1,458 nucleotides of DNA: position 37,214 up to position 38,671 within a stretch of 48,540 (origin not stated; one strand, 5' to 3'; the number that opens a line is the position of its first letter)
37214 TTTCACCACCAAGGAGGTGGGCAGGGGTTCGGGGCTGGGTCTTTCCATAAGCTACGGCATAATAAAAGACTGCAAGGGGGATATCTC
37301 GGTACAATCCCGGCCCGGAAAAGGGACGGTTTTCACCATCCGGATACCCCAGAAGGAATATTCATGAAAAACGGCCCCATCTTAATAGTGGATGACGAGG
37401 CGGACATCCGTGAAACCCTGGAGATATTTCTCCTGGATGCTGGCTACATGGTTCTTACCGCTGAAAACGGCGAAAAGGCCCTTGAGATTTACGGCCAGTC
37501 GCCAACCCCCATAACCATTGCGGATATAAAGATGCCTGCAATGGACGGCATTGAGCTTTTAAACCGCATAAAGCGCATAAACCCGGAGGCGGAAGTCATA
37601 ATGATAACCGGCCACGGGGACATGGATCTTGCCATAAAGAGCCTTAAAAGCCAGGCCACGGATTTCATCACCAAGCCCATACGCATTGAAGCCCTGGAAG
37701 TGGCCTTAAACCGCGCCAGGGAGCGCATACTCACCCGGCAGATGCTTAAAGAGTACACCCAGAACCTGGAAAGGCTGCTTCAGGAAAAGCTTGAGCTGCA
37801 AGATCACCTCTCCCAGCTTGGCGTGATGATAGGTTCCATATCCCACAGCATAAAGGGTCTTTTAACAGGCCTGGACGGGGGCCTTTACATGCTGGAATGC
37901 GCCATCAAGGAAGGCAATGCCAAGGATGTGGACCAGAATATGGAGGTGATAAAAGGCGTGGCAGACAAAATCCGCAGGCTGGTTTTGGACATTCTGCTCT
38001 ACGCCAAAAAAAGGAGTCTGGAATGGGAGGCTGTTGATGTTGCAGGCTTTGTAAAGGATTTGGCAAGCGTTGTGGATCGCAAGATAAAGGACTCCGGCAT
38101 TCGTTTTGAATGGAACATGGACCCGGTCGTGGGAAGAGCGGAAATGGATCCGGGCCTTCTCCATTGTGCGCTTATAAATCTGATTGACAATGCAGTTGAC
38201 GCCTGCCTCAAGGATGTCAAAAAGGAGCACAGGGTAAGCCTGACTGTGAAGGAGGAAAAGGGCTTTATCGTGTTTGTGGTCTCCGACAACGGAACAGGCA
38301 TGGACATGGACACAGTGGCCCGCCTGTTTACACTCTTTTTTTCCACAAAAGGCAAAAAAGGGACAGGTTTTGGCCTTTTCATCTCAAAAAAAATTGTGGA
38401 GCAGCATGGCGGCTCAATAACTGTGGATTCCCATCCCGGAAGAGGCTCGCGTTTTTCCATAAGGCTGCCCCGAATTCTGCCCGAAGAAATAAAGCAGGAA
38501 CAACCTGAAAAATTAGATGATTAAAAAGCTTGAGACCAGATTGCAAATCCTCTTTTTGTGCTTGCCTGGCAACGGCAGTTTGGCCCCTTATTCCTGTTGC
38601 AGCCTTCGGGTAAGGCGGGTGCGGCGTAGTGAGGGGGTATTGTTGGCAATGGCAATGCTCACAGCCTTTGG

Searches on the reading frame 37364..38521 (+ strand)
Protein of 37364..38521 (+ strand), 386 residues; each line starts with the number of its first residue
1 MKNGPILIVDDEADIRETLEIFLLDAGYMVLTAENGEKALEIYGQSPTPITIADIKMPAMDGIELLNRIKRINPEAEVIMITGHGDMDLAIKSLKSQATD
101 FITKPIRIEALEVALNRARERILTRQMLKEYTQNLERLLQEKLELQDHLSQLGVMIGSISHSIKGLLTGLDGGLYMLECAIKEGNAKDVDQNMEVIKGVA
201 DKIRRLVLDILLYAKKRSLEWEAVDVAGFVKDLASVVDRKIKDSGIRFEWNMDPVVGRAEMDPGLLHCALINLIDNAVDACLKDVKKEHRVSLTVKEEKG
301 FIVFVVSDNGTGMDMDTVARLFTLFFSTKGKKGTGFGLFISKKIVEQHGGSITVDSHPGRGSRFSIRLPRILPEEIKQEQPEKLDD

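Call 6: search_protein_families(library=pfam, proteins=[window:37364-38521:+], max_evalue=0.01)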
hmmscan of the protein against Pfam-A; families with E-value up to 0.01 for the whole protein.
window:37364-38521:+ (386 aa): 5 families
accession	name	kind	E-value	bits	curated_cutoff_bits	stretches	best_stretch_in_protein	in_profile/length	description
PF00072.30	Response_reg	-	1.4e-28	99.7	30.2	1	6-115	1-110/111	Response regulator receiver domain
PF02518.31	HATPase_c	-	9.8e-26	90.8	26.4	1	262-370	2-109/111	Histidine kinase-, DNA gyrase B-, and HSP90-like ATPase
PF14501.12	HATPase_c_5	-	2.6e-07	30.9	22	1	269-357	9-91/102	GHKL domain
PF13589.12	HATPase_c_3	-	3.7e-06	27.4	25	1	267-331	4-63/137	Histidine kinase-, DNA gyrase B-, and HSP90-like ATPase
PF00512.31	HisKA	-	0.0089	16.5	26.9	0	154-217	4-64/66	His Kinase A (phospho-acceptor) domain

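Call 40: search_protein_families(library=ncbifam, proteins=[window:37364-38521:+], max_evalue=0.00001)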
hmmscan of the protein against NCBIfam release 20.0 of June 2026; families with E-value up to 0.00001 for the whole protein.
window:37364-38521:+ (386 aa): 149 families (the best 25 are shown)
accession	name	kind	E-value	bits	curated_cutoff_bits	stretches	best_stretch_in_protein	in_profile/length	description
NF046020.1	HisKinCckABruc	equivalog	1e-41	142.7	1000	2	137-380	465-717/868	cell cycle histidine kinase CckA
NF010076.0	PRK13557.1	subfamily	2.6e-41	141.7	631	2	141-371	152-395/540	histidine kinase famiy protein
NF047466.1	hybrid_RR_LvrB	exception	1e-40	140.1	500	1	41-370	44-376/377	hybrid histidine kinase/response regulator LvrB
NF008468.0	PRK11360.1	equivalog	3.4e-39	134.7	646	1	138-370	382-608/616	two-component system sensor histidine kinase AtoS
NF052574.1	HisKinEspCMyxo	equivalog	1.6e-37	129.1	1200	2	138-383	403-650/785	serine histidine kinase EspC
NF007688.0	PRK10364.1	equivalog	1.9e-37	129.1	479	1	30-371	134-452/460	two-component system sensor histidine kinase ZraS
NF010411.0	PRK13837.1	equivalog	1.5e-35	122.5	647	1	135-379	433-684/828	two-component system VirA-like sensor kinase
NF038297.2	hybrid_HK_HrmK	equivalog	2.5e-35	122.2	725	2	125-380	211-467/607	hybrid histidine kinase/response regulator HrmK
NF046026.1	HisKinCckACaul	equivalog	3.3e-34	118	1000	2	143-382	293-544/678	cell cycle histidine kinase CckA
NF052573.1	HisKinEspAMyxo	equivalog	1.1e-32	112.9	1400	2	136-371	368-612/755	serine histidine kinase EspA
TIGR02956.1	TMAO_torS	equivalog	5.9e-32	110.7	676.5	2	156-369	468-681/967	TMAO reductase system sensor histidine kinase/response regulator TorS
NF047465.1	hybrid_HK_LvrA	exception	4.2e-31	107.8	1200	1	6-371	470-819/819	hybrid histidine kinase/response regulator LvrA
NF011874.0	PRK15347.1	equivalog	5.6e-31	107.4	852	2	259-370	507-614/921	two component system sensor kinase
NF046044.1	PnpS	equivalog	1.5e-28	99.9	400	1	158-369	176-390/390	two-component system histidine kinase PnpS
NF008302.0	PRK11091.1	equivalog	6.1e-28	97.4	838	1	215-381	347-516/779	aerobic respiration two-component sensor histidine kinase ArcB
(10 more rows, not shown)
